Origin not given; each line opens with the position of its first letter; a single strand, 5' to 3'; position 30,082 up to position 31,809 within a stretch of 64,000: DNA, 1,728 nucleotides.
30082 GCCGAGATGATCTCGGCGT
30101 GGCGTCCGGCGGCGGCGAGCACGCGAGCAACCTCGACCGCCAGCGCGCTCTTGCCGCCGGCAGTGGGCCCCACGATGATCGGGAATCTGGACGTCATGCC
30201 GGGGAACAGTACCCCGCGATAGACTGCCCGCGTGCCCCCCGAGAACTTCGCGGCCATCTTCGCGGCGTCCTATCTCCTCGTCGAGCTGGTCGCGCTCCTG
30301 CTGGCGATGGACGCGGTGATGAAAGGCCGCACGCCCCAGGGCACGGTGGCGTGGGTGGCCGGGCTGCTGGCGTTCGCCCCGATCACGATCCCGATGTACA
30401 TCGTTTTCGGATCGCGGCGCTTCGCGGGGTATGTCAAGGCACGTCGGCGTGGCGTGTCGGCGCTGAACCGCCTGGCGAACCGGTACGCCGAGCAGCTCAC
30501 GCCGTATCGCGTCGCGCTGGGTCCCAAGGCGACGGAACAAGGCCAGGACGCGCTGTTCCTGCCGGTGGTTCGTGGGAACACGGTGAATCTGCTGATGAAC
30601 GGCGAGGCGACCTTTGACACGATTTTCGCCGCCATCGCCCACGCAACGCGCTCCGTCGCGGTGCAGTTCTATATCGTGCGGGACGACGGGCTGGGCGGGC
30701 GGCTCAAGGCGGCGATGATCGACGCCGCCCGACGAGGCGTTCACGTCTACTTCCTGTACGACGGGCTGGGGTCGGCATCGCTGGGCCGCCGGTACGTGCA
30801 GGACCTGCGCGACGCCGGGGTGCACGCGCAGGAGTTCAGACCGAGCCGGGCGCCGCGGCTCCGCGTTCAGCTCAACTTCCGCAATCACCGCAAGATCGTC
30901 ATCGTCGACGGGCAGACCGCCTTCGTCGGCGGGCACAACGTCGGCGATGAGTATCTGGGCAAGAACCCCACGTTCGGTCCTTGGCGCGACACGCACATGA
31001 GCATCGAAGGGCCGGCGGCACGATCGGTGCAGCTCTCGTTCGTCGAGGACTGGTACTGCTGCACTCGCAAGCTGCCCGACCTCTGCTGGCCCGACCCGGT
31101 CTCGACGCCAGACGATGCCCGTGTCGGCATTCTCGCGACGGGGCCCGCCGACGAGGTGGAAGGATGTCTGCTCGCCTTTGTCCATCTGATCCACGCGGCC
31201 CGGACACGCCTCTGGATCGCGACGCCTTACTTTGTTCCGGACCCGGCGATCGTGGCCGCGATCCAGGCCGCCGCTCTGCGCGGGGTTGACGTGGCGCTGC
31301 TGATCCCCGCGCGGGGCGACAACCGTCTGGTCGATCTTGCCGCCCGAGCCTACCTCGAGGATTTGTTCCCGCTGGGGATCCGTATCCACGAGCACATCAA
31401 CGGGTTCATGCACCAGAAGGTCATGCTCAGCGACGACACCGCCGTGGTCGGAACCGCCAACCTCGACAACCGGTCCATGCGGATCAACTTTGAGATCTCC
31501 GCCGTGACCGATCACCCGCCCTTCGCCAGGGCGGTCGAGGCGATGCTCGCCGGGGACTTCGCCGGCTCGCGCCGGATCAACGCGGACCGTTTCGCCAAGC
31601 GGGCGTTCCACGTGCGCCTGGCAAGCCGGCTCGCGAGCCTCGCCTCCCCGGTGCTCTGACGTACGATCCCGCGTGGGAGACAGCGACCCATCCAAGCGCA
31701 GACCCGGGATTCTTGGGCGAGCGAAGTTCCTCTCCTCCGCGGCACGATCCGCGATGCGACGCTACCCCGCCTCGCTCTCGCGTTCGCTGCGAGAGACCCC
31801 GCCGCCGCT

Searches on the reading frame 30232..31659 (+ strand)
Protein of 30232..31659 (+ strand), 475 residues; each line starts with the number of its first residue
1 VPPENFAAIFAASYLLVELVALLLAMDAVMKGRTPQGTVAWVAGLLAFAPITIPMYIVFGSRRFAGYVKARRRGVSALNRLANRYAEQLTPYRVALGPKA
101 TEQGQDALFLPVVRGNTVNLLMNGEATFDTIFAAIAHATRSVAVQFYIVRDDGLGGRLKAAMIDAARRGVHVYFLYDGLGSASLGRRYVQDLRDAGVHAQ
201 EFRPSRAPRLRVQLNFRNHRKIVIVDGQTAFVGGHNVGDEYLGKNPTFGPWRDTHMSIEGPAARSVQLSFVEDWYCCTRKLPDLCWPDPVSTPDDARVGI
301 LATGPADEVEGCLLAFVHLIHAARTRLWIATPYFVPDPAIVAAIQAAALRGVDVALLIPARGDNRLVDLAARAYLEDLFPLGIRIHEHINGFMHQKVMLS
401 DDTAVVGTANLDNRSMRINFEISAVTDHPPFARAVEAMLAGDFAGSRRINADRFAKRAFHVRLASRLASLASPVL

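Call 53: search_protein_families(library=pfam, proteins=[window:30232-31659:+], max_evalue=0.00001)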
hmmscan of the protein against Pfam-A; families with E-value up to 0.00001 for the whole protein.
window:30232-31659:+ (475 aa): 2 families
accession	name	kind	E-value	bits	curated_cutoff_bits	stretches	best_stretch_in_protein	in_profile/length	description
PF13091.12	PLDc_2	-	3.5e-40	137.3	27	2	317-438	2-127/132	PLD-like domain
PF00614.28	PLDc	-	8.9e-15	54.4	21.9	2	390-415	2-28/28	Phospholipase D Active site motif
